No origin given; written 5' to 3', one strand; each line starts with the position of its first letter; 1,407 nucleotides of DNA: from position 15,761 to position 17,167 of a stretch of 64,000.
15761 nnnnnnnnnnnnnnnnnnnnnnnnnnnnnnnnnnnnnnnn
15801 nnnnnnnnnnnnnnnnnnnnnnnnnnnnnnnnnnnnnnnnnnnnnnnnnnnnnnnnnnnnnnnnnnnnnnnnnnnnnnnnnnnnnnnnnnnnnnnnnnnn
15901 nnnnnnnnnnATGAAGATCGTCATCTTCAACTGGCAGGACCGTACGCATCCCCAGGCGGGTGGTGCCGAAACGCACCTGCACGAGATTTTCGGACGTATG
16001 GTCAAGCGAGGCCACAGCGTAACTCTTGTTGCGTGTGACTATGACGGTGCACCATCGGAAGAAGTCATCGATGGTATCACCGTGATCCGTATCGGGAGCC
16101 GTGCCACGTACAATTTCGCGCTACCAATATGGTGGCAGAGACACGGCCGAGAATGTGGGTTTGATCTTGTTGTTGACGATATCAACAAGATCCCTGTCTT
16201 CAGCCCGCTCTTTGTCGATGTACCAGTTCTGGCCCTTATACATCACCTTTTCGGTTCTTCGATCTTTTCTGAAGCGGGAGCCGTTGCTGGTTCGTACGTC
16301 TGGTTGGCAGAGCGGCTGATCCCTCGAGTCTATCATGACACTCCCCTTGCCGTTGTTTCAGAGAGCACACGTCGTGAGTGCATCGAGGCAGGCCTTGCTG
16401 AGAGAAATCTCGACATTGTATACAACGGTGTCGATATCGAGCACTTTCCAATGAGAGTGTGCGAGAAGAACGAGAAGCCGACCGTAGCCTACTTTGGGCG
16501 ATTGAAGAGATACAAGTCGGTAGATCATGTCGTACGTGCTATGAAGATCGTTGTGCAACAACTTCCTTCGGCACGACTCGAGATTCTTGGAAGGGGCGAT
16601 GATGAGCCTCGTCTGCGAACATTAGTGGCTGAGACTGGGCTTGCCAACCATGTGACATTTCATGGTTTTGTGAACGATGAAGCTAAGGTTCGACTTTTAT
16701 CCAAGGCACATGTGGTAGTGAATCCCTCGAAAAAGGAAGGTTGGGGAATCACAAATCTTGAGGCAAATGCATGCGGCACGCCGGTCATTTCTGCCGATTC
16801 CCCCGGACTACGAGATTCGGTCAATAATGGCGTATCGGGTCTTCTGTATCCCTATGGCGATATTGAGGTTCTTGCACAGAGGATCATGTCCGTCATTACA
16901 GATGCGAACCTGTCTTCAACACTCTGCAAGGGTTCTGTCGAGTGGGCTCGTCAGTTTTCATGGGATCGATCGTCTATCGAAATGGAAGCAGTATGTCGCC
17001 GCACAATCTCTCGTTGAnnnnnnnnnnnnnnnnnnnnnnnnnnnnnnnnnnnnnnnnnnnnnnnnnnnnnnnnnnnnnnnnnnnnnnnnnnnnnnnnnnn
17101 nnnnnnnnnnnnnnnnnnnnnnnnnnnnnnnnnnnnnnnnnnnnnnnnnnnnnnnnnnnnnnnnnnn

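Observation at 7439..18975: Surface module: giant vWA-WD40 T9SS cargo bracketed by two paralogous barrel + double-OmpA proteins, then GT4 and a second T9SS cargo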

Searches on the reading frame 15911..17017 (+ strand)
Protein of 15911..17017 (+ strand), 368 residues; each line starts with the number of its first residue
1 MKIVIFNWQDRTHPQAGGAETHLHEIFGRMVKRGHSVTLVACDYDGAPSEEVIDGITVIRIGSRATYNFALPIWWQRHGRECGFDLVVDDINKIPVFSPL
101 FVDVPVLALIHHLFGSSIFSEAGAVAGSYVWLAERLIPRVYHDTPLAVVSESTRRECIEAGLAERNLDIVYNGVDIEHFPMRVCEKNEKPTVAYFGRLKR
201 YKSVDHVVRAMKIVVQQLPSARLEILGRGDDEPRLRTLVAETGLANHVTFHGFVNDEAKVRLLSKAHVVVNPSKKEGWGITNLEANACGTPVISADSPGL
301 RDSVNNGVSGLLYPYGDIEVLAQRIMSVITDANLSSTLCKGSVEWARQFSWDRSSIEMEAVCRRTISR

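Call 8: search_protein_families(library=pfam, proteins=[window:15911-17017:+], max_evalue=0.01)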
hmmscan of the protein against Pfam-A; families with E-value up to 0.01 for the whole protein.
window:15911-17017:+ (368 aa): 6 families
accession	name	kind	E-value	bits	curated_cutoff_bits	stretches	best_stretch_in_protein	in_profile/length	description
PF00534.26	Glycos_transf_1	-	5.4e-40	137.2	26.4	1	186-335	12-162/172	Glycosyl transferases group 1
PF13692.12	Glyco_trans_1_4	-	9.7e-33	113.9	27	1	190-331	2-142/142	Glycosyl transferases group 1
PF13439.12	Glyco_transf_4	-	3.9e-17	63.2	28.5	1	17-177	2-169/170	Glycosyltransferase Family 4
PF20706.3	GT4-conflict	-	9.5e-16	58.2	26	1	173-308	180-324/385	Family 4 Glycosyltransferase in conflict systems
PF13579.12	Glyco_trans_4_4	-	4.6e-09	37.2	29.7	1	17-173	1-158/158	Glycosyl transferase 4-like domain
PF13524.12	Glyco_trans_1_2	-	2.5e-06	27.9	25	1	216-314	7-99/144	Glycosyl transferase-like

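Call 9: search_protein_families(library=ncbifam, proteins=[window:15911-17017:+], max_evalue=0.1)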
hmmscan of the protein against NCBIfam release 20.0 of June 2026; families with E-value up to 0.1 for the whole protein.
window:15911-17017:+ (368 aa): 45 families (the best 25 are shown)
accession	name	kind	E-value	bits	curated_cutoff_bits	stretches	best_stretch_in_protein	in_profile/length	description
TIGR03449.1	mycothiol_MshA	equivalog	1.8e-28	99.6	462.5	1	165-365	188-403/406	D-inositol-3-phosphate glycosyltransferase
NF041876.1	EPS_EpsE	equivalog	1.9e-27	96.5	400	1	165-342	186-372/389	exopolysaccharide biosynthesis GT4 family glycosyltransferase EpsE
TIGR03999.1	thiol_BshA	equivalog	2.3e-27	95.9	273.7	1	147-361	149-369/375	N-acetyl-alpha-D-glucosaminyl L-malate synthase BshA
NF007396.0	PRK09922.1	equivalog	5e-26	91.4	385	1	141-337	135-333/361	lipopolysaccharide 1,6-galactosyltransferase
NF047880.1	glyco_SdgA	exception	6.2e-26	91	800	1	183-355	308-480/488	serine-aspartate repeat adhesin O-glycosyltransferase SdgA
TIGR03088.1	stp2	hypoth_equivalog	2e-23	83.1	409.05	1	161-361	156-369/374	TIGR03088 family PEP-CTERM/XrtA system glycosyltransferase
TIGR04063.1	stp3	hypoth_equivalog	1.1e-20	74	442.05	1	146-362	161-392/397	TIGR04063 family PEP-CTERM/XrtA system glycosyltransferase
TIGR02149.1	glgA_Coryne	subfamily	3.8e-19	69.1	302.4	1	148-353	150-378/391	glycogen synthase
TIGR04157.1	glyco_rSAM_CFB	subfamily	6.9e-17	61.5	400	1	187-319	225-354/406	TIGR04157 family glycosyltransferase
NF041010.1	glycosy_Agl16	equivalog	1.1e-16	60.7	575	1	130-359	123-345/352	glycosylation protein Agl16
NF038229.1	Glyco4_Geo_Pelo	equivalog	2.1e-16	59.9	400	1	165-364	133-335/338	GPMC system family 4 glycosyltransferase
TIGR04047.1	MSMEG_0565_glyc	hypoth_equivalog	7.7e-16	58.1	259.85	1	167-355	161-364/373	MSMEG_0565 family glycosyltransferase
NF038295.1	EPS_HpsP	equivalog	2.8e-15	56.2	550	1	182-356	200-378/388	hormogonium polysaccharide biosynthesis glycosyltransferase HpsP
NF047881.1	glyco_SdgB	exception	2.8e-15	56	800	1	195-352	327-483/496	serine-aspartate repeat adhesin O-glycosyltransferase SdgB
TIGR04005.1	wcaL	equivalog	4.7e-15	55.4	537.6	1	161-339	193-380/406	colanic acid biosynthesis glycosyltransferase WcaL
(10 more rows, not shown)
